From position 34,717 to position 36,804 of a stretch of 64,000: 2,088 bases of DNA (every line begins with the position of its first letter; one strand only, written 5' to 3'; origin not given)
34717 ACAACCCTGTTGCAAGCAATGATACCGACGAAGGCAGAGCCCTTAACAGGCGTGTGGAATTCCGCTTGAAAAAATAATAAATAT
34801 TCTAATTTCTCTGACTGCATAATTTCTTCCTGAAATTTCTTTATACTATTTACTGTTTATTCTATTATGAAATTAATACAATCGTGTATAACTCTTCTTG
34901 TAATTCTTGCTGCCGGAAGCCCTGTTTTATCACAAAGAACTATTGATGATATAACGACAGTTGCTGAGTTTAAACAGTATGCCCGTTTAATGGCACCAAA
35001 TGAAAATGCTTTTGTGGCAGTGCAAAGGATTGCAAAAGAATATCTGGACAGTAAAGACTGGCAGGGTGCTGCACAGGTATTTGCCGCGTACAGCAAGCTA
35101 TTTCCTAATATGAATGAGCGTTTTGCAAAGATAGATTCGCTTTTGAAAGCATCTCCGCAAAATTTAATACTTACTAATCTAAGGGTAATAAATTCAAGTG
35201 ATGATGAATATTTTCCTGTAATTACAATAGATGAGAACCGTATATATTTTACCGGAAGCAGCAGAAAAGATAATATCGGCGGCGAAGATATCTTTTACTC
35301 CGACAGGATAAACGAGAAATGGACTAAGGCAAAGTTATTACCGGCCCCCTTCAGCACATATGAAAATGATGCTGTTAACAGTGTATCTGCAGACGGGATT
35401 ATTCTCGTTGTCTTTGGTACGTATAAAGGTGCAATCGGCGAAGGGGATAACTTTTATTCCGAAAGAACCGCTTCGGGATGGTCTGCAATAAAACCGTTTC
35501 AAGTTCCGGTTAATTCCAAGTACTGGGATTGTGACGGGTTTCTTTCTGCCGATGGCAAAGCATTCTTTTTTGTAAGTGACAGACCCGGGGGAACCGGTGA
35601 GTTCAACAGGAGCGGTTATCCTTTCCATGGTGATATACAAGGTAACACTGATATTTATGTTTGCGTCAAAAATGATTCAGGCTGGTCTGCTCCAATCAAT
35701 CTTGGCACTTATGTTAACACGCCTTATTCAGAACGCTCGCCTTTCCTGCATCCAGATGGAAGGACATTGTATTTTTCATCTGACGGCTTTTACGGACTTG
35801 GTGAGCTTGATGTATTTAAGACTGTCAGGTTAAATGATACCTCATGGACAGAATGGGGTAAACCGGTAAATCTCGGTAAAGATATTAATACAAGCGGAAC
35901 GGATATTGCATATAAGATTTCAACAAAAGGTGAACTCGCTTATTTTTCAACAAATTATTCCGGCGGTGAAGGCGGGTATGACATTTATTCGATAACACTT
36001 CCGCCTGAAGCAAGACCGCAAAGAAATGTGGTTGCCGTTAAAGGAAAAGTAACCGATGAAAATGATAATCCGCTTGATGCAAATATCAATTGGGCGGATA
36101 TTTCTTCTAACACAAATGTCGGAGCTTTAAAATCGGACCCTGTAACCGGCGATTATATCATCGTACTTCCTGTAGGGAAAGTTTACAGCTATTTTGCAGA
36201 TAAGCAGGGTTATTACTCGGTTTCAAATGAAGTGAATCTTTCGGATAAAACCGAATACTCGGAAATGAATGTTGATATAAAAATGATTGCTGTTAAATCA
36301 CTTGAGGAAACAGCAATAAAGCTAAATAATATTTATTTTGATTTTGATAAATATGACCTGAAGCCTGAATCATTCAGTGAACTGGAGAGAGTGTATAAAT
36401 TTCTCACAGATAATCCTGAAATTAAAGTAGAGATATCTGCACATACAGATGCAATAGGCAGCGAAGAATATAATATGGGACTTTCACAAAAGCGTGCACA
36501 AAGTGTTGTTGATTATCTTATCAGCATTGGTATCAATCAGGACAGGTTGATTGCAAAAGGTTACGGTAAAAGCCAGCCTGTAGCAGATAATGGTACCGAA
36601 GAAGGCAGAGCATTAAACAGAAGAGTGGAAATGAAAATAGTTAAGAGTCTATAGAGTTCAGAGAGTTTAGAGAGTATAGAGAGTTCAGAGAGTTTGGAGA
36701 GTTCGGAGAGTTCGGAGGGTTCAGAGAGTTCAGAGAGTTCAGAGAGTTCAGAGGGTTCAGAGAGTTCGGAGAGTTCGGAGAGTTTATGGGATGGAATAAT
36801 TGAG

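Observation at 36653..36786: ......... nonamer arrays begin at stop codons and keep sense orientation after unrelated genes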

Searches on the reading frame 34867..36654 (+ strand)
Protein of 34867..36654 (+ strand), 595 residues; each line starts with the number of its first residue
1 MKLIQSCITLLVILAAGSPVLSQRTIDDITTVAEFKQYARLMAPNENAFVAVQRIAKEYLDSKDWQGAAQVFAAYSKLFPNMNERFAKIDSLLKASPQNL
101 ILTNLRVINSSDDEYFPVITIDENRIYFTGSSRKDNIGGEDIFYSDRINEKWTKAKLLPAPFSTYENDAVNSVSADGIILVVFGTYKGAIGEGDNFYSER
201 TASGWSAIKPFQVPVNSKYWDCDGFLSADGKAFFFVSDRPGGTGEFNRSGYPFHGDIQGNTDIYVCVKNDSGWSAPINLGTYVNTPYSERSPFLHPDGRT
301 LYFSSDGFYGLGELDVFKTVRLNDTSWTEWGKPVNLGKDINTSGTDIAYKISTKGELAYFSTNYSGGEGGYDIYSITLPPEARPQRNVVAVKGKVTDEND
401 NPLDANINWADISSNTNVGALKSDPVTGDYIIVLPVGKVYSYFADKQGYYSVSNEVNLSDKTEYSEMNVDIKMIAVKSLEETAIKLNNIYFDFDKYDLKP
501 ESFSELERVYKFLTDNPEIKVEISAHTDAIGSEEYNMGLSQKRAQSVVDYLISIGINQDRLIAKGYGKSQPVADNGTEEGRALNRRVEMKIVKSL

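Call 12: find_encoding_contigs(protein=window:34867-36654:+, flank=3000, max_places=10)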
Protein window:34867-36654:+ (595 aa): 1 contig read that carries it; 1 place shown.
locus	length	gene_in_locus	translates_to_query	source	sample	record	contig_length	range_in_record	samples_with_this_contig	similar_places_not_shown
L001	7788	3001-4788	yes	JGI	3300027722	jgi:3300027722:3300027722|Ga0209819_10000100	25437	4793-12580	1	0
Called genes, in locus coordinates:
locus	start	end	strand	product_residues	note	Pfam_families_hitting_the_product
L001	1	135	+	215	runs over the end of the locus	PF01227:GTP_cyclohydroI, PF14489:QueF (weak)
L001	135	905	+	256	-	PF22435:MRM3-like_sub_bind, PF08032:SpoU_sub_bind, PF00588:SpoU_methylase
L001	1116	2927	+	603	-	PF07676:PD40 (weak), PF00691:OmpA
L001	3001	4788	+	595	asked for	PF07676:PD40 (weak), PF00691:OmpA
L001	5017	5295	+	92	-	-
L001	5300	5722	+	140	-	PF05534:HicB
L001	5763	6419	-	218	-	PF00702:Hydrolase, PF12710:HAD (weak), PF13419:HAD_2, PF13242:Hydrolase_like (faint)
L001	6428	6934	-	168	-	-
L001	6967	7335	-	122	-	PF00166:Cpn10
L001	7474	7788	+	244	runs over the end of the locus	PF01841:Transglut_core (weak)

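Call 13: search_protein_families(library=pfam, proteins=[window:34867-36651:+])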
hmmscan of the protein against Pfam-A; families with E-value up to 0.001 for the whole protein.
window:34867-36651:+ (595 aa): 2 families
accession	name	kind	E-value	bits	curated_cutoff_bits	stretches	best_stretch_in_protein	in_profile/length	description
PF00691.25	OmpA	-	6.8e-25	87.7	27.2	1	490-585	1-98/98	OmpA family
PF07676.18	PD40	-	1e-11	44.9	20.9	1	280-307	2-29/38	WD40-like Beta Propeller Repeat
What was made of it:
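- Checked: The TAG stop of ORF 34867..36654 (OmpA + PD40, call 13) lies in register with the units, and the preceding 9-mer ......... (K-S-L) is itself a unit with 2 mismatches.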

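Call 35: find_related_loci(query=window:34867-36651:+, collection=metagenome_contigs, flank=2500)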
Query window:34867-36651:+ (595 aa) in metagenome_contigs; peptide patterns used: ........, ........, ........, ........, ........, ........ (x = any residue, [..] = any of these).
92 stretches matched a pattern; 44 encode a relative of the query (tblastn E <= 1e-3); 44 distinct loci.
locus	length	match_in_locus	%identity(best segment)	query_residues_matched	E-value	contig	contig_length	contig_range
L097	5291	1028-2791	65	7-593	0e+0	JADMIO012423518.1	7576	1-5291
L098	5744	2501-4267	60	1-592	0e+0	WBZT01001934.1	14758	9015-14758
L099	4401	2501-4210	60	22-593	0e+0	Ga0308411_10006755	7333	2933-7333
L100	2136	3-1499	67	93-593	0e+0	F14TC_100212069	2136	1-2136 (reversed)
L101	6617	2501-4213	61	20-592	0e+0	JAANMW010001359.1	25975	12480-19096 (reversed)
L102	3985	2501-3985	61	20-516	0e+0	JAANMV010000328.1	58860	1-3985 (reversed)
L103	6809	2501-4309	45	1-593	8e-167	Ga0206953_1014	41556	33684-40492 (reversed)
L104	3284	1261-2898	42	35-589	5e-151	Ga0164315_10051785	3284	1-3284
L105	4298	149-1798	43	35-593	3e-144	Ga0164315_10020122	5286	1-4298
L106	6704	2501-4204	41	28-592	1e-137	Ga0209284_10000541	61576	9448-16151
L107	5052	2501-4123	41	34-592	2e-137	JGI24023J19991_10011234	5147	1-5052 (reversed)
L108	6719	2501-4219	44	20-589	5e-153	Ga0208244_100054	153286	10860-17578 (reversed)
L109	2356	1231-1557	51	484-592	7e-30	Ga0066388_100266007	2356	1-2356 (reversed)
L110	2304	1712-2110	42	460-593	8e-28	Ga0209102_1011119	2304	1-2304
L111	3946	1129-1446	45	484-589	5e-26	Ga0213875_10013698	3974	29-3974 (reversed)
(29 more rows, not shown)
